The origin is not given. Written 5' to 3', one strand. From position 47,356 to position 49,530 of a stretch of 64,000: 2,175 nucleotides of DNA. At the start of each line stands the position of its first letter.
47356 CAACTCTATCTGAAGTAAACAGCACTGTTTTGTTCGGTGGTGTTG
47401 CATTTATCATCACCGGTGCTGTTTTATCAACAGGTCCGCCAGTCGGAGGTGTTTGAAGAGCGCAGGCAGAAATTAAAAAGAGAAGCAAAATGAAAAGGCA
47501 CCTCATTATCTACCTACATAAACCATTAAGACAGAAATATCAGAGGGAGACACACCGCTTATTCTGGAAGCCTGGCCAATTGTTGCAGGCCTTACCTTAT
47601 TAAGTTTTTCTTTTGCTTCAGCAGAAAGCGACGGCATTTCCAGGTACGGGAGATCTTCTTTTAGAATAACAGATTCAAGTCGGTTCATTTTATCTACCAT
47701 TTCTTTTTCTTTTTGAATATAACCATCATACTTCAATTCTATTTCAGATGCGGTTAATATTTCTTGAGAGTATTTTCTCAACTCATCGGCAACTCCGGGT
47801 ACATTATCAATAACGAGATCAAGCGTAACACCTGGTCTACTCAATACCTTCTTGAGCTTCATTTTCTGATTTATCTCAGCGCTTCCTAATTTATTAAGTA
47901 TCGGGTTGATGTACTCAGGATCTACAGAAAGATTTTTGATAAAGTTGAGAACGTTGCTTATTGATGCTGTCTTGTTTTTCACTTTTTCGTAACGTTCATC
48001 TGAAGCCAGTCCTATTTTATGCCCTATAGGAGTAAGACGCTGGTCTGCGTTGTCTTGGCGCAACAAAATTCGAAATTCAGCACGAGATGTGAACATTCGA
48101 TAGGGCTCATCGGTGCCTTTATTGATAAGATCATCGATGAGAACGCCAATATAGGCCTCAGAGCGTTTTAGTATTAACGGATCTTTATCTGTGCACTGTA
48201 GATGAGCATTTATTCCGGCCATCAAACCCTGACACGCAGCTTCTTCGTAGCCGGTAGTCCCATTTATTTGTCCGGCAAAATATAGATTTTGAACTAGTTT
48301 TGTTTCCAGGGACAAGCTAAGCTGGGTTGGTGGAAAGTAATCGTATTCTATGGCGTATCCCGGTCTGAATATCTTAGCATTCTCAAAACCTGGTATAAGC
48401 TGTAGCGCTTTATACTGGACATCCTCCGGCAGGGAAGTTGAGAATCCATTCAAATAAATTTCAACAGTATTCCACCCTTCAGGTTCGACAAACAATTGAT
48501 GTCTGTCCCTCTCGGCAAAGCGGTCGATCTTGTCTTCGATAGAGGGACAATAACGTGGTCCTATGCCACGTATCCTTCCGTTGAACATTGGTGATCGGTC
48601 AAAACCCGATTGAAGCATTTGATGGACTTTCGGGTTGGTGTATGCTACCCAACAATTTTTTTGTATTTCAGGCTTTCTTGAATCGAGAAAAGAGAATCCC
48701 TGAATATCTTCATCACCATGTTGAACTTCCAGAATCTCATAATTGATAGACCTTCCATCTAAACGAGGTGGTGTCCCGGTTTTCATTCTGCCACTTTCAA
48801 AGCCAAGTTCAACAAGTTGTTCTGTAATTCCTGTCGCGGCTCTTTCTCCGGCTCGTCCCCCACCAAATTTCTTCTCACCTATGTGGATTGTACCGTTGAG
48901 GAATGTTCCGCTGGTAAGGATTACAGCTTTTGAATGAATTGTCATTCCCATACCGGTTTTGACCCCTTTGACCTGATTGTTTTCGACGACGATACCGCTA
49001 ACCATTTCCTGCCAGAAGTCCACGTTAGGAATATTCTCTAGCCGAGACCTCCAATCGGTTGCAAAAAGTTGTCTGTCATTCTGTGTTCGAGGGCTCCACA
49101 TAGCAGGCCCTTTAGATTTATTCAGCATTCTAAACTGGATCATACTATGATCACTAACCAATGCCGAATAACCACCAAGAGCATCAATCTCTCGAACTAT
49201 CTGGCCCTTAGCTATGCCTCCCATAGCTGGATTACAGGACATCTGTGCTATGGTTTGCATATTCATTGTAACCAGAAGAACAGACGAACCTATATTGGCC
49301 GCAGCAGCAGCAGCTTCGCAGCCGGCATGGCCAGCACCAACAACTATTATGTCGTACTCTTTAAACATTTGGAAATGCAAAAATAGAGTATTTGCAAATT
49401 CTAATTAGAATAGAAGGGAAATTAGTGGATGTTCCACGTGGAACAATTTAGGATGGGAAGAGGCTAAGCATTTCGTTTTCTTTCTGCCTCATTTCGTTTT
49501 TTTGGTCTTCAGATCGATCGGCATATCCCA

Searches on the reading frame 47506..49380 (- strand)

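Call 55: search_protein_families(library=pfam, proteins=[window:47506-49380:-], max_evalue=0.00001)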
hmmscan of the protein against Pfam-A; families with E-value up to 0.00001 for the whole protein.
window:47506-49380:- (624 aa): 3 families
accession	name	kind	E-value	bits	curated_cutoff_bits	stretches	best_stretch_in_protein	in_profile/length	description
PF01134.28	GIDA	-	1.4e-161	538.4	22.1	1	10-399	1-390/391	Glucose inhibited division protein A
PF13932.14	SAM_GIDA_C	-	2.1e-25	88.7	27.1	1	563-619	1-57/57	tRNA modifying enzyme MnmG/GidA C-terminal helical bundle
PF21680.2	GIDA_C_1st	-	2.5e-17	63.8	24.7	1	461-559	1-96/96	tRNA modifying enzyme MnmG/GidA C-terminal helical domain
